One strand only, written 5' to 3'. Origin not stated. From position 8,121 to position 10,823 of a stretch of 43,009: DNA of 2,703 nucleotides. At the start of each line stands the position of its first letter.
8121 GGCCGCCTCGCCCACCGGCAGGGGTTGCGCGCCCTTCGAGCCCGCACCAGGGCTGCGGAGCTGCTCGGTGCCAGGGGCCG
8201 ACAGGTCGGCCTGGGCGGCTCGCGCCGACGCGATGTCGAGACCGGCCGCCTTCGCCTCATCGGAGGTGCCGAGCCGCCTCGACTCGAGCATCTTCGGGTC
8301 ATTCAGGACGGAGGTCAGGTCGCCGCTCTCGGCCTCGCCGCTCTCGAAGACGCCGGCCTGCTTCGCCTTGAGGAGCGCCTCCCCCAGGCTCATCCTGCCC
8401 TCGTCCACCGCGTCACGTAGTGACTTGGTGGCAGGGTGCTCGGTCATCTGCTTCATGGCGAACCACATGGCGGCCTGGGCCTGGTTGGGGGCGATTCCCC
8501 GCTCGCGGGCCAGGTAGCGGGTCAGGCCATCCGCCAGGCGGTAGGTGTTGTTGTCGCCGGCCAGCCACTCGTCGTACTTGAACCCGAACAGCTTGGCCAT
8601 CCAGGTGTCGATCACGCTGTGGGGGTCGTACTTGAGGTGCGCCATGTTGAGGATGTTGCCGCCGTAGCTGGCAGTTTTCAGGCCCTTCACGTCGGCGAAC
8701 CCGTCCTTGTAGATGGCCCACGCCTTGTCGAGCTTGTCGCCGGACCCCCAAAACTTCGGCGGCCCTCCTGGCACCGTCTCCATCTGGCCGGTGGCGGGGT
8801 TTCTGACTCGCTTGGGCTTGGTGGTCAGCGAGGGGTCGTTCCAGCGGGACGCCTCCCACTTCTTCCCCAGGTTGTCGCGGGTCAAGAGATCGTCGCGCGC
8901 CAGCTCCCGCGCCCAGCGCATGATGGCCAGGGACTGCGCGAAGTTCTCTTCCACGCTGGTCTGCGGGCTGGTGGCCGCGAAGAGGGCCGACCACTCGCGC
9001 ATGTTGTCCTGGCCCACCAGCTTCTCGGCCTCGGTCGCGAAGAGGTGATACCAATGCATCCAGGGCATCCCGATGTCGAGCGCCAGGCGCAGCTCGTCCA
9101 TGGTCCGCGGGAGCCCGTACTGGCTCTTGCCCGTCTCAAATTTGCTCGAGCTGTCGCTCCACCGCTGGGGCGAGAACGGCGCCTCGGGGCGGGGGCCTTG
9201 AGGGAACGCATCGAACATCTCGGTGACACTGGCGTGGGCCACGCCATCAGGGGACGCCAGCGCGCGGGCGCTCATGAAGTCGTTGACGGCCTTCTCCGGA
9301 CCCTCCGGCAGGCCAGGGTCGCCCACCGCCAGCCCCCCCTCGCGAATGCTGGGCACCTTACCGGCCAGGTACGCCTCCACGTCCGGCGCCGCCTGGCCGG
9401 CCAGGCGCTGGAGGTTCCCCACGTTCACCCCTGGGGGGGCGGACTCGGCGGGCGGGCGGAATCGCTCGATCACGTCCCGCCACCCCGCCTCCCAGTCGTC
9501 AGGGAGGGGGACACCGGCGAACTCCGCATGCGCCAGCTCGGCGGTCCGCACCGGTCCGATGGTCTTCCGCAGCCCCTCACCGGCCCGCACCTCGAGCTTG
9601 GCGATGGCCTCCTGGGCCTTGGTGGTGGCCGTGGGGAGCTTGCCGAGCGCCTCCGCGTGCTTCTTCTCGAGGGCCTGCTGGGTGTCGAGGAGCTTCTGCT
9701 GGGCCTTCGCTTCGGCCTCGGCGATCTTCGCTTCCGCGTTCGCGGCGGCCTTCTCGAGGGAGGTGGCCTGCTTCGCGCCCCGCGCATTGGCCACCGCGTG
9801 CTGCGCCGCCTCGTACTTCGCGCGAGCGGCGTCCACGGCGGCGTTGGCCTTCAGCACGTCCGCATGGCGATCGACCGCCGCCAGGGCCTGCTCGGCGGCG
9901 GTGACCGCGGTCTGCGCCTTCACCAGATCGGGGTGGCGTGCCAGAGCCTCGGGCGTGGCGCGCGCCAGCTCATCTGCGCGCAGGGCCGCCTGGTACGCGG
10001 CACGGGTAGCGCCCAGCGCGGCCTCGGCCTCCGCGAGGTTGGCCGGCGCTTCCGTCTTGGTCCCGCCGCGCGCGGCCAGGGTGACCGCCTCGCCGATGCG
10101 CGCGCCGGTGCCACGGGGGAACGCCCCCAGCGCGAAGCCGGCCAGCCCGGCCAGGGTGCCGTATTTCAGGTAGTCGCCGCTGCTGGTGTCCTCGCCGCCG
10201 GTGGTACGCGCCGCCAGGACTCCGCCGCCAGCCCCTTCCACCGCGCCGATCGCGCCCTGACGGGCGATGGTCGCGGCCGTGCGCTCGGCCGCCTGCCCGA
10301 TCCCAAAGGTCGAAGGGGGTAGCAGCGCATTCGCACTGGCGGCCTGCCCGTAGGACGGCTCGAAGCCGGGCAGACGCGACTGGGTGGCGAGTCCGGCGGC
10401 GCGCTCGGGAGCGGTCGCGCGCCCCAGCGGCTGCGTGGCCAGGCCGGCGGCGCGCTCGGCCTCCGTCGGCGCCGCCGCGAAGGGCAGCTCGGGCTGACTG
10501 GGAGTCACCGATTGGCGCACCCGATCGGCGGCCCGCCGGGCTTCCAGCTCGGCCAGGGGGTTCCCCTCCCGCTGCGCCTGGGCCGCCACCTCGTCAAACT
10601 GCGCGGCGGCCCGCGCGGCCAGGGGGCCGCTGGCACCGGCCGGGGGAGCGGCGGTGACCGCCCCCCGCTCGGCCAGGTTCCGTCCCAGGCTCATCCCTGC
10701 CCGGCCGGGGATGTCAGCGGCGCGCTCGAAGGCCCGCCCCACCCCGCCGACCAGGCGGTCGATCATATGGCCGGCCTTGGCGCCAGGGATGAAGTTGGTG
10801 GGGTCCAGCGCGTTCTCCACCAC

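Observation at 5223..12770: A single 2,515-codon ORF: a polyvalent virion/ejection-type protein with about 1,900 aa I cannot assign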

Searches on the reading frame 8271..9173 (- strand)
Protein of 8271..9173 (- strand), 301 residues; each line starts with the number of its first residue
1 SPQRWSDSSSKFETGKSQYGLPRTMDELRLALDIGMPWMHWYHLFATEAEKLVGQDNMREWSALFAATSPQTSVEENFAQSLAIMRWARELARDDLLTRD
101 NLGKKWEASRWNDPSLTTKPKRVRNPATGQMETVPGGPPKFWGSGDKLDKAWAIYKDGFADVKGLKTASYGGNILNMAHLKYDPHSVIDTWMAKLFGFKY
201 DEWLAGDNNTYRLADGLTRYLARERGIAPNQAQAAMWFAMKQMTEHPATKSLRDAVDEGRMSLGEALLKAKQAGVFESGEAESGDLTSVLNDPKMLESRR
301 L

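Call 103: search_dna_similar(query=window:8271-9173:-, collection=phages, mode=protein, max_rows=25, max_evalue=0.001)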
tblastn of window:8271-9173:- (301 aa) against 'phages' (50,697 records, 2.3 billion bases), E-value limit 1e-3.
No match.

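Call 104: search_dna_similar(query=window:8271-9173:-, collection=plasmids, mode=protein, max_rows=15, max_evalue=0.001)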
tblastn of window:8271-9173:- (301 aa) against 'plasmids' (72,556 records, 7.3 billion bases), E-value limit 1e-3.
No match.

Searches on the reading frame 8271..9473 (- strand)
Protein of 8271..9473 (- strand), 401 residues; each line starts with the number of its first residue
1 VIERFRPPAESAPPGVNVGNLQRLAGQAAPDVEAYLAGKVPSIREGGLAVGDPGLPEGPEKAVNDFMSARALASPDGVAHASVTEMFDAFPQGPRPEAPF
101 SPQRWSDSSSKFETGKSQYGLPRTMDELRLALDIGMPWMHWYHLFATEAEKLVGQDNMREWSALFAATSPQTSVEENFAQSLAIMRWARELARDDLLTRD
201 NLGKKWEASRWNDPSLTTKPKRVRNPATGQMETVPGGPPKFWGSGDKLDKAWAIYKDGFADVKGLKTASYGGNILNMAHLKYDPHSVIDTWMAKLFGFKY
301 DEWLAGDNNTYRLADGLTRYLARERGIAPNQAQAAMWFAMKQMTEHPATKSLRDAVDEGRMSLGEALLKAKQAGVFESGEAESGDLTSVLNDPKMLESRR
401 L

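Call 12: search_protein_families(library=pfam, proteins=[window:8271-9473:-], max_evalue=10)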
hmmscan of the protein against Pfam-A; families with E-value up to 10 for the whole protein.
window:8271-9473:- (401 aa): 1 family
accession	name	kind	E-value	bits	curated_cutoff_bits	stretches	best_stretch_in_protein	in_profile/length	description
PF23802.1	DUF7178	-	0.0013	19.2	27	2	261-342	111-191/193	Family of unknown function (DUF7178)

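Call 34: search_protein_representatives(protein=window:8271-9413:-)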
Query: 381 residues. Proteins with E-value up to 0.001 (for the whole library): 184; up to 1e-10: 51; up to 1e-30: 10. The best 150 are listed.
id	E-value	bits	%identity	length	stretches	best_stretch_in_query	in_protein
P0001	7.2e-256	864.7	100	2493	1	1-381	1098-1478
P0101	6.2e-48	180.3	40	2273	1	24-373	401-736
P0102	8.2e-44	166.7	34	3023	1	23-377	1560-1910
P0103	1.8e-34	135.9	37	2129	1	38-377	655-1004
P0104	9.7e-34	133.6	35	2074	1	17-336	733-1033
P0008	1.6e-33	132.8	35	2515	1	8-358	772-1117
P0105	2.9e-32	128.7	34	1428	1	22-338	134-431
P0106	9.8e-32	127.0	38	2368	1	21-329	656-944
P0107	1.4e-31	126.5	35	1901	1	36-366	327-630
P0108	4.2e-31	124.9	39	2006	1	100-358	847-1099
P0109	8.0e-30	120.7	34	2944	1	46-360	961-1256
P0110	4.5e-29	118.2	32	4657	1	87-375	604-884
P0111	6.1e-29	117.8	33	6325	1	87-374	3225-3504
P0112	2.6e-26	109.1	35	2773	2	100-372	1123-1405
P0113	7.4e-25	104.3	32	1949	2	38-350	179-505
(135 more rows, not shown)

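Call 35: find_homologous_proteins(query=window:8271-9413:-, max_evalue=0.001)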
Query window:8271-9413:-: 8000 candidates shared short words with the query, none scored E <= 0.001.

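Call 41: search_solved_structures(query=A1, max_evalue=10)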
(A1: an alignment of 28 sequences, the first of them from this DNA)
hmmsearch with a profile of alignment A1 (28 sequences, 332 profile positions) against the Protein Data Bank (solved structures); distinct sequences matched with E-value up to 10: 3.
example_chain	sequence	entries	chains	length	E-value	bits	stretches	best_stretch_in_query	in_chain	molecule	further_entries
9zem_A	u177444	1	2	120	0.36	13.3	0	27-50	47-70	HeliScrew4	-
3vsm_A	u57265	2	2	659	0.84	12.1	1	246-323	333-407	Occlusion-derived virus envelope protein E66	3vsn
1xqo_A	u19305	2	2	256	3.1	10.3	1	247-286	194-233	8-oxoguanine DNA glycosylase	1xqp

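Call 42: search_protein_families(library=pfam, alignment_id=A1, max_evalue=0.01)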
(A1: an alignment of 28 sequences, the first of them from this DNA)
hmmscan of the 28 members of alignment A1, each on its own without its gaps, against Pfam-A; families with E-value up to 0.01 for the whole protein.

A. member 1, seq(366 aa): 1 family
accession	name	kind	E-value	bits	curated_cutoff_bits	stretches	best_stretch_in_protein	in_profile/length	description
PF23802.1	DUF7178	-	0.00094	19.6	27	0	225-307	110-191/193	Family of unknown function (DUF7178)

B. families by the number of members that match (of 28 scanned): 1 family
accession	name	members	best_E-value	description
PF23802.1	DUF7178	10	3.9e-05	Family of unknown function (DUF7178)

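Call 44: predict_structure(alignment_id=A1)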
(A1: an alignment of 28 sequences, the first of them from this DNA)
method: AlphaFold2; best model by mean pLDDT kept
length: 366 residues; sequences in the alignment: 28
mean_pLDDT: 84.4   pTM: 0.85
mean pLDDT of the five models: 84.4, 84.0, 82.6, 82.3, 82.1
residues with pLDDT >= 90: 223; 70-90: 75; 50-70: 54; < 50: 14
segments of 3 or more residues with pLDDT < 50: 1-14
pLDDT, mean of each block of 10 residues (from residue 1): 35 56 93 94 95 93 75 63 88 98 93 93 95 88 91 96 94 66 65 71 67 94 90 91 91 93 79 89 95 95 94 93 96 96 65 77 75
secondary structure, 60 per line:
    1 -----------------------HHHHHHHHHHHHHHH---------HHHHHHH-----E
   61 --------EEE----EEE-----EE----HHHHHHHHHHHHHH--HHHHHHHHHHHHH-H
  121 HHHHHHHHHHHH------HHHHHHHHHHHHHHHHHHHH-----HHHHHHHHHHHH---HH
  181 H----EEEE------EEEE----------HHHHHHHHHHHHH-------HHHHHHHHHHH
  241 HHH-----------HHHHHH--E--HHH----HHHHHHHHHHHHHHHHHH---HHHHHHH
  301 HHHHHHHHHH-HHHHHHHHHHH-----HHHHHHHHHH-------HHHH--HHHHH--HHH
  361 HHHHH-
elements in order: H24-38 H48-54 E69-71 E76-78 H90-103 H106-118 H120-132 H139-158 H164-175 E186-189 E196-199 H210-222 H230-243 H255-260 H273-290 H294-310 H312-322 H328-337 H345-348 H351-355 H358-365

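Call 47: fold_search(model_id=the predicted structure, library=pdb)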
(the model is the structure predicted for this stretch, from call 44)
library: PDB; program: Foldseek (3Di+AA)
matches with E <= 10: 125; with E <= 0.001: 0
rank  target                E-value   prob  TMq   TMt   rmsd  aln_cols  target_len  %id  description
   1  9rs4                  4.5e-01  0.06  0.13  0.12  19.0       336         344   11  Sesterterpene Synthase from Kitasatospora viridis (V57L-Variant, apo) (released 2025-09-24)
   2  2ael_B                6.3e-01  0.04  0.10  0.10  20.9       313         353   11  R304K Trichodiene Synthase: Complex With Mg, Pyrophosphate, and (4R)-7-Azabisabolene (released 2005-10-04)
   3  9rs2_B                6.9e-01  0.05  0.13  0.14  17.7       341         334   12  Sesterterpene Synthase from Kitasatospora viridis in complex with the surrogate GFSPP (released 2025-09-24)
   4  9rrz                  7.5e-01  0.04  0.12  0.12  16.7       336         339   11  Sesterterpene Synthase from Kitasatospora viridis (apo) (released 2025-09-24)
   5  9rs5                  7.9e-01  0.04  0.12  0.12  17.3       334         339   12  Sesterterpene Synthase from Kitasatospora viridis (I303Y-Variant, apo) (released 2025-09-24)
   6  1jfa_A                1.2e+00  0.03  0.11  0.11  21.9       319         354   12  Trichodiene Synthase from Fusarium Sporotrichioides (released 2001-11-30)
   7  2ps7_A                1.2e+00  0.03  0.10  0.10  20.9       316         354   12  Y295F trichodiene synthase (released 2007-12-18)
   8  1yj4_A                1.3e+00  0.03  0.11  0.11  20.9       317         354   13  Y305F Trichodiene Synthase (released 2005-03-29)
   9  2ps4_B                1.4e+00  0.03  0.11  0.11  20.7       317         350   12  N225D trichodiene synthase (released 2007-12-18)
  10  8gr5                  1.7e+00  0.05  0.13  0.14  19.6       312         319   12  Cop4 from Antrodia cinnamomea in apo form (released 2023-09-06)
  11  1yyr_B                1.8e+00  0.03  0.11  0.11  20.5       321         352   12  Y305F Trichodiene Synthase: Complex With Mg, Pyrophosphate, and (4R)-7-azabisabolene (released 2005-03-29)
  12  2ps4_A                1.9e+00  0.02  0.10  0.10  20.8       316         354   13  N225D trichodiene synthase (released 2007-12-18)
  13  9hqi_B                2.0e+00  0.03  0.10  0.12  20.6       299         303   13  T-Muurolol Synthase from Roseiflexus castenholzii (TmS) in complex with 2,3-DHFPP [P4(3)2(1)2(1)] (released 2025-12-24)
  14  2q9z_B                2.4e+00  0.02  0.12  0.12  21.0       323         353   11  Trichodiene synthase: Complex with inorganic pyrophosphate resulting from the reaction with 2-fluorofarnesyl diphospha (released 2007-10-30)
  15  9bfj                  2.4e+00  0.02  0.10  0.08  22.3       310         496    9  Cryo-EM structure of human CHT1 in the choline bound state (released 2024-11-06)
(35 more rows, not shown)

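Call 57: fold_search(model_id=the predicted structure, library=viral)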
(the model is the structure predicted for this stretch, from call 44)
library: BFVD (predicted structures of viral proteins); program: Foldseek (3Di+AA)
matches with E <= 10: 127; with E <= 0.001: 5
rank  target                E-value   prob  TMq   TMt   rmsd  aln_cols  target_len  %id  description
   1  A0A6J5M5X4            5.1e-05  1.00  0.42  0.25   8.4       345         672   17  Uncharacterized protein [uncultured Caudovirales phage]
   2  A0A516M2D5            8.1e-05  1.00  0.37  0.16   7.8       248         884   18  (no name in the UniProt tables at hand)
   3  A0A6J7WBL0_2          1.1e-04  1.00  0.42  0.20   8.5       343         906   19  ART-PolyVal-like domain-containing protein [uncultured Caudovirales phage]
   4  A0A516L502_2          1.1e-04  1.00  0.42  0.16  13.0       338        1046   16  (no name in the UniProt tables at hand)
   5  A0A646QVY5            3.2e-04  1.00  0.36  0.12  22.0       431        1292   16  (no name in the UniProt tables at hand)
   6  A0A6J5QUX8            1.5e-03  1.00  0.40  0.19  11.5       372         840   17  Uncharacterized protein [uncultured Caudovirales phage]
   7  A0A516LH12            3.9e-03  1.00  0.39  0.27  11.6       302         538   19  (no name in the UniProt tables at hand)
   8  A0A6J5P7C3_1          4.3e-03  1.00  0.38  0.12  17.2       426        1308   13  Uncharacterized protein [uncultured Caudovirales phage]
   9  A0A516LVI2            7.5e-03  1.00  0.41  0.24   8.7       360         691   15  (no name in the UniProt tables at hand)
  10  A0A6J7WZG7            7.9e-03  0.99  0.30  0.18  15.7       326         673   12  Large polyvalent protein associated domain-containing protein [uncultured Caudovirales phage]
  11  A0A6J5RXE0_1          8.2e-03  1.00  0.41  0.12  14.1       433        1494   14  Uncharacterized protein [uncultured Caudovirales phage]
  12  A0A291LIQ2            2.7e-02  1.00  0.33  0.38   7.7       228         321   19  Uncharacterized protein [Streptomyces phage Tefunt]
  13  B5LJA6                2.7e-02  1.00  0.37  0.23  12.1       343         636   13  Uncharacterized protein [Mycobacterium phage Myrna]
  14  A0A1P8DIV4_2          2.7e-02  0.99  0.36  0.14  16.9       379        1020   13  (no name in the UniProt tables at hand)
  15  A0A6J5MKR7            4.0e-02  0.99  0.42  0.36  15.4       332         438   14  Uncharacterized protein [uncultured Caudovirales phage]
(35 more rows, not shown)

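Call 64: search_protein_families(library=pfam, alignment_id=A3, max_evalue=0.001)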
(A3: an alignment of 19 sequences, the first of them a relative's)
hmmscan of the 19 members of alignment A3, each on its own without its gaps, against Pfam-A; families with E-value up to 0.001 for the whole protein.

A. member 1, P0101 (2273 aa): 2 families
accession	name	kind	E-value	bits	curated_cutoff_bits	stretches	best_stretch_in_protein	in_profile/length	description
PF18857.6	LPD38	-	1.5e-19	71.3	27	1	1785-1979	3-182/189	Large polyvalent protein associated domain 38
PF18760.7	ART-PolyVal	-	0.00047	21.4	31.2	0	1023-1124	9-112/140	ADP-Ribosyltransferase in polyvalent proteins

B. families by the number of members that match (of 19 scanned): 16 families
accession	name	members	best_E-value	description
PF18857.6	LPD38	5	1.8e-36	Large polyvalent protein associated domain 38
PF13529.12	Peptidase_C39_2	4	1e-08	Peptidase_C39 like family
PF01832.25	Glucosaminidase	3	1.2e-28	Mannosyl-glycoprotein endo-beta-N-acetylglucosaminidase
PF01464.25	SLT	2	6.1e-24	Transglycosylase SLT domain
PF18763.7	ddrB-ParB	1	7.5e-27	ddrB-like ParB superfamily domain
PF00877.26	NLPC_P60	1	1.3e-16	NlpC/P60 family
PF08242.18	Methyltransf_12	1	1.1e-06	Methyltransferase domain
PF08241.18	Methyltransf_11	1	1.6e-06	Methyltransferase domain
PF13649.12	Methyltransf_25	1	2.1e-06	Methyltransferase domain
PF14076.12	DUF4258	1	4.3e-06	Domain of unknown function (DUF4258)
PF18896.5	SLT_3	1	7.4e-06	Lysozyme like domain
PF23802.1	DUF7178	1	0.00022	Family of unknown function (DUF7178)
PF01728.25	FtsJ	1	0.00028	FtsJ-like methyltransferase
PF02518.31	HATPase_c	1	0.00043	Histidine kinase-, DNA gyrase B-, and HSP90-like ATPase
PF18760.7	ART-PolyVal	1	0.00047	ADP-Ribosyltransferase in polyvalent proteins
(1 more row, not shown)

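Call 99: search_protein_families(library=phrogs, proteins=[window:8271-9473:-], max_evalue=0.1)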
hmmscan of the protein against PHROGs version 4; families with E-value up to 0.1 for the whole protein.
window:8271-9473:- (401 aa): 1 family
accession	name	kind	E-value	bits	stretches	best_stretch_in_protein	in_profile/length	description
phrog_3842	-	unknown function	1.8e-05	25.8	1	245-344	104-204/206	-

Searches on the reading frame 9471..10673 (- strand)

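Call 12: search_protein_families(library=pfam, proteins=[window:9471-10673:-], max_evalue=10)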
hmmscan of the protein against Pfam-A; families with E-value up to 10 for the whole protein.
window:9471-10673:- (401 aa): 1 family
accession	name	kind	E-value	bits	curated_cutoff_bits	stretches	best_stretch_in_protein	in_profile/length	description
PF04696.18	Pinin_SDK_memA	-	1.1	9.8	25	1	304-363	22-81/130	pinin/SDK/memA/ protein conserved region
